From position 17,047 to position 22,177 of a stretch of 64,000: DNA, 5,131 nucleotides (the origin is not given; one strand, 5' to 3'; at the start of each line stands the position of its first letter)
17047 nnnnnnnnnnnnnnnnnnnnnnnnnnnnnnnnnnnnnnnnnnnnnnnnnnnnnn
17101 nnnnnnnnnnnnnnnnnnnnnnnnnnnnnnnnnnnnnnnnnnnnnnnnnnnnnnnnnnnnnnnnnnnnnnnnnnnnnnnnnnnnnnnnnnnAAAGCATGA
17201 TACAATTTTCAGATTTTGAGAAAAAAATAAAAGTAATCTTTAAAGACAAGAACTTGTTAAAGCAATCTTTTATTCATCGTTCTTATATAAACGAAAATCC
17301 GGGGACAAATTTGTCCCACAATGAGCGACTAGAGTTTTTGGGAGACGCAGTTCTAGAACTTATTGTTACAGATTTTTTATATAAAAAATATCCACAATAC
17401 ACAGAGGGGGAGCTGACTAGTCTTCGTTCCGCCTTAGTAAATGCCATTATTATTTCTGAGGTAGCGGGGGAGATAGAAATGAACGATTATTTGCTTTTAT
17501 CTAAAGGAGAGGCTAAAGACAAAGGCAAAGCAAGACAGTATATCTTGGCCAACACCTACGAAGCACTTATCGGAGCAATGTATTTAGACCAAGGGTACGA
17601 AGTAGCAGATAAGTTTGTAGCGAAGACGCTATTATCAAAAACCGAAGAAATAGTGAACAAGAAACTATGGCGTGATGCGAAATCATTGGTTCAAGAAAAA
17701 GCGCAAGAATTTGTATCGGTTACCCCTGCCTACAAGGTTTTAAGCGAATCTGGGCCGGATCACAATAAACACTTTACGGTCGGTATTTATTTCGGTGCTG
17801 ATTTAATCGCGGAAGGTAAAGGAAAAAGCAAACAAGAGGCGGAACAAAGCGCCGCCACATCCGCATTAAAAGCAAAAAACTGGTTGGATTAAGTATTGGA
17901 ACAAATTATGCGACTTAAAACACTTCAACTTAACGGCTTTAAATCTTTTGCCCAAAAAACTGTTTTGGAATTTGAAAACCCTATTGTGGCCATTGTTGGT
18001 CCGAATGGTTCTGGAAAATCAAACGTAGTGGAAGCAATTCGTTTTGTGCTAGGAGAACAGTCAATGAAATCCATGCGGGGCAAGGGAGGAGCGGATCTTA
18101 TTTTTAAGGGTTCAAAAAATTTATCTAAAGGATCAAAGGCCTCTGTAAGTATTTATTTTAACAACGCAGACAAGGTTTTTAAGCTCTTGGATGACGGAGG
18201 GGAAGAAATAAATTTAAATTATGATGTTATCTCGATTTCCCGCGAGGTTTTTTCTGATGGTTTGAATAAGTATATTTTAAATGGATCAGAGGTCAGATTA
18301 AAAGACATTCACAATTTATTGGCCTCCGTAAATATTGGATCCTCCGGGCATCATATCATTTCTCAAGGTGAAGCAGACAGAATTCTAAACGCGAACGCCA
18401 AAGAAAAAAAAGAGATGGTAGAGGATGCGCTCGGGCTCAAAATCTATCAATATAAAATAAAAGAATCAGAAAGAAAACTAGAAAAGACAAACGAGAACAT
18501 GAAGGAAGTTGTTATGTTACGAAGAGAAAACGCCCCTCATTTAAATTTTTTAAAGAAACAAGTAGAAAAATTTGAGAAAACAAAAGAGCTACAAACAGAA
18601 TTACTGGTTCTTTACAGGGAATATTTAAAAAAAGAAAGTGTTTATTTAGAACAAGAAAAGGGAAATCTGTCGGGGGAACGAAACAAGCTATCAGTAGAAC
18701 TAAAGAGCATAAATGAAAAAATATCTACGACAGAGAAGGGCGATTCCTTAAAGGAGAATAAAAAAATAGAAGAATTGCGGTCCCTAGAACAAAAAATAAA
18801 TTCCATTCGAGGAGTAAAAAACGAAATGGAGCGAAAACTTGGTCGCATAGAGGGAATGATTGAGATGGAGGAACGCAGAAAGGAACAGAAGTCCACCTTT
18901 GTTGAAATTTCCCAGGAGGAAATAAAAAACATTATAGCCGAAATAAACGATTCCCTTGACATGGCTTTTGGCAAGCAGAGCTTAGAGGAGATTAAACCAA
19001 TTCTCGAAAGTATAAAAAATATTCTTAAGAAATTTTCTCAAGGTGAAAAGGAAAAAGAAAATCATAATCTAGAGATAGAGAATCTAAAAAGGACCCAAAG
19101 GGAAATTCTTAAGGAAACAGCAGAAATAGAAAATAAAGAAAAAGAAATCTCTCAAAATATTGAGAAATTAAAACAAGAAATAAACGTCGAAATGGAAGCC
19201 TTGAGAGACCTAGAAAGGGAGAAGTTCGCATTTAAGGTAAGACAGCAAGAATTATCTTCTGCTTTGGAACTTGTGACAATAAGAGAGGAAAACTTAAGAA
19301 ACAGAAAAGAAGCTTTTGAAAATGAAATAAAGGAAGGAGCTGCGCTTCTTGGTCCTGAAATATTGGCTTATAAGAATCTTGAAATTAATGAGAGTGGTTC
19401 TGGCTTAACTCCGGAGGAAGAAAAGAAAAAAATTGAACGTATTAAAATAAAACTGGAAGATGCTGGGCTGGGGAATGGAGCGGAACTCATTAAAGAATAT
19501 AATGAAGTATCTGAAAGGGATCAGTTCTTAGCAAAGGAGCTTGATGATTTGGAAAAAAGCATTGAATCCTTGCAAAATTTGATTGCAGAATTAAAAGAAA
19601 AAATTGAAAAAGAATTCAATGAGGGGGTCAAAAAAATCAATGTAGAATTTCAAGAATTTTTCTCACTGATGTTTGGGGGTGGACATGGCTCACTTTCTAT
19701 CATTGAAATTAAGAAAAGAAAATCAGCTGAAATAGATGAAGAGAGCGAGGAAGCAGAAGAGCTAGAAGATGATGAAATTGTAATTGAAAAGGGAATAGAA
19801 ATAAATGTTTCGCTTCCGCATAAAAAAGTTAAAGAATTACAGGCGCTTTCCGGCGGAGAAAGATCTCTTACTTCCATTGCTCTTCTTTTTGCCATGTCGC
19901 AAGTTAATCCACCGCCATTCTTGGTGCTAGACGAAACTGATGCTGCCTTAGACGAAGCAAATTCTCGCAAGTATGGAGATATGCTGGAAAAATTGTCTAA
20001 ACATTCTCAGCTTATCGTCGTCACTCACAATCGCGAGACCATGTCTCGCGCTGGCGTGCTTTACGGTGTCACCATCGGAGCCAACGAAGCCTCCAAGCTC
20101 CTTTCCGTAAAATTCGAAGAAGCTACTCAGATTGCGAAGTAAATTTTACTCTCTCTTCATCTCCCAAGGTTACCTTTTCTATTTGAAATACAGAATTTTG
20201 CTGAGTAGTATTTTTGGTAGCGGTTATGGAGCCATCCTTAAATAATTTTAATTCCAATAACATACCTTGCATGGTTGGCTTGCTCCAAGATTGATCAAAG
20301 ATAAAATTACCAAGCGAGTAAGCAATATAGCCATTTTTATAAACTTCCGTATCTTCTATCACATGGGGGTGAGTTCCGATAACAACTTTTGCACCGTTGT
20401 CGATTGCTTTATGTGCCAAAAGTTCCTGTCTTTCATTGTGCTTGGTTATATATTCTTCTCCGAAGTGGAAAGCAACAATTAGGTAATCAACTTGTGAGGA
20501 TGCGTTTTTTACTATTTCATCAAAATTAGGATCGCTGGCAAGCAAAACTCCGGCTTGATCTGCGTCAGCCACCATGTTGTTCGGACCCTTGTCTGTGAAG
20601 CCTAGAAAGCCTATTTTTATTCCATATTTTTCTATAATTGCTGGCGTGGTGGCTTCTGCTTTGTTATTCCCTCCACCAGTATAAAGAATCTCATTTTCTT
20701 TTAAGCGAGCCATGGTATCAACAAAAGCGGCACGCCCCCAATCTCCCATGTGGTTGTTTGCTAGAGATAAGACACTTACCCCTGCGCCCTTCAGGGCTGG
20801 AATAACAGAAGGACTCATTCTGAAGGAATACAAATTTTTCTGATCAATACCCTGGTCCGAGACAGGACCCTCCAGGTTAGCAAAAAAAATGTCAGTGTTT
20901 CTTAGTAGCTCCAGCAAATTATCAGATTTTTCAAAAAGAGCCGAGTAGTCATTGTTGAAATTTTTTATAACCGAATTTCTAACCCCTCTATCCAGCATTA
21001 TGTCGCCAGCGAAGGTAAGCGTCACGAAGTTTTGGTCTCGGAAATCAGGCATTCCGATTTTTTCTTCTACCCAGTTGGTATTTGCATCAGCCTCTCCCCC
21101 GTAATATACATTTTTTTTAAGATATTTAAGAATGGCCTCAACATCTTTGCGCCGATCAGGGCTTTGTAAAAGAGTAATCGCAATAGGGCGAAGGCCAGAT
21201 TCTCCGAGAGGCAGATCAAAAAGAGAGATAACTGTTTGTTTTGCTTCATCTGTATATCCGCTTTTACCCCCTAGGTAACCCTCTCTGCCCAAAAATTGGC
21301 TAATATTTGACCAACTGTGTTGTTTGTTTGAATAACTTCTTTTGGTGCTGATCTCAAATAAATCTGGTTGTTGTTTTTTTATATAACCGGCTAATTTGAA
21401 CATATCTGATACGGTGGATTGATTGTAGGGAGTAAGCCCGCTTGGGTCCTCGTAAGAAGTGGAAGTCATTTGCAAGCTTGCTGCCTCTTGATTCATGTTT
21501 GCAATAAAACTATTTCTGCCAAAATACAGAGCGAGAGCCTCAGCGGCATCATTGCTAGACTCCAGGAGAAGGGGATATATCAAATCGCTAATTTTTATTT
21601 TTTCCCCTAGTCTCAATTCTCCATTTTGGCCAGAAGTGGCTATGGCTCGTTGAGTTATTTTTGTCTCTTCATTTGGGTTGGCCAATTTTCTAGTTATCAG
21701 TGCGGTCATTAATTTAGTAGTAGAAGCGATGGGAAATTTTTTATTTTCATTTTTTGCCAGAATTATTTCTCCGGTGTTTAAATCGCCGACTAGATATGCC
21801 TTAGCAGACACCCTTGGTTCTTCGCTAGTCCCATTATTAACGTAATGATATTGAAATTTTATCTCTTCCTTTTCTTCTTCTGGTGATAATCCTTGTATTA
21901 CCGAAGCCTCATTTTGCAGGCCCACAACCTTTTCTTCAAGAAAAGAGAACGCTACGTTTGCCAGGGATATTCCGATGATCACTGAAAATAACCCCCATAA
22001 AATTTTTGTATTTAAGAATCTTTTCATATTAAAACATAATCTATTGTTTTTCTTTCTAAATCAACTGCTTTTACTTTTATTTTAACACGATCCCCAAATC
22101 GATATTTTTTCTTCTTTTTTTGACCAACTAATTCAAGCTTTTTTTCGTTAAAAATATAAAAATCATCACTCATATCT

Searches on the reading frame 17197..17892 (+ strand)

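Call 40: search_protein_families(library=pfam, proteins=[window:17197-17892:+], max_evalue=0.001)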
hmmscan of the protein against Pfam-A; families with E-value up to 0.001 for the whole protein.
window:17197-17892:+ (231 aa): 4 families
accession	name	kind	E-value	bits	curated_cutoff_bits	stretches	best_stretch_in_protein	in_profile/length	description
PF14622.11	Ribonucleas_3_3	-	2e-38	131.9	35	1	17-148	1-127/128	Ribonuclease-III-like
PF00636.31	Ribonuclease_3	-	1.3e-27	97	27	1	43-133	1-102/102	Ribonuclease III domain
PF00035.32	dsrm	-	1.3e-14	54.9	23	1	161-225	1-64/66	Double-stranded RNA binding motif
PF22935.1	RM44_endonuclase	-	6.9e-09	36.3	27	1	7-128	9-139/139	Large ribosomal subunit protein mL44, endonuclease domain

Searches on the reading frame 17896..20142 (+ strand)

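Call 8: search_protein_families(library=pfam, proteins=[window:17896-20142:+], max_evalue=0.00001)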
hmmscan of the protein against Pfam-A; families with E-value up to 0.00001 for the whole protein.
window:17896-20142:+ (748 aa): 4 families
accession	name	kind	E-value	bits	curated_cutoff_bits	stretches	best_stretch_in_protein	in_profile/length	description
PF02463.25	SMC_N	-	1.2e-51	175.6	40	1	7-732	2-218/220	RecF/RecN/SMC N terminal domain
PF13476.12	AAA_23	-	1.8e-11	45.5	27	1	10-302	2-194/201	AAA domain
PF13175.12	AAA_15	-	3.6e-10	40.5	32.1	1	5-306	1-258/374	AAA ATPase domain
PF13304.12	AAA_21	-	8.9e-10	39.5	27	1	30-106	1-83/304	AAA domain, putative AbiEii toxin, Type IV TA system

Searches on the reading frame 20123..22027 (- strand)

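Call 8: search_protein_families(library=pfam, proteins=[window:20123-22027:-], max_evalue=0.00001)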
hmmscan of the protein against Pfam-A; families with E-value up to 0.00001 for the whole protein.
window:20123-22027:- (634 aa): 3 families
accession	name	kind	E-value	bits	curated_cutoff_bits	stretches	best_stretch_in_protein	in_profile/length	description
PF09587.15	PGA_cap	-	5.2e-69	233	27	1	336-579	1-255/255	Bacterial capsule synthesis protein PGA_cap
PF00768.25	Peptidase_S11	-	2.9e-35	122.3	27.6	1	67-267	4-220/239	D-alanyl-D-alanine carboxypeptidase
PF13354.11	Beta-lactamase2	-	2.9e-09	37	22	1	79-218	3-148/214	Beta-lactamase enzyme family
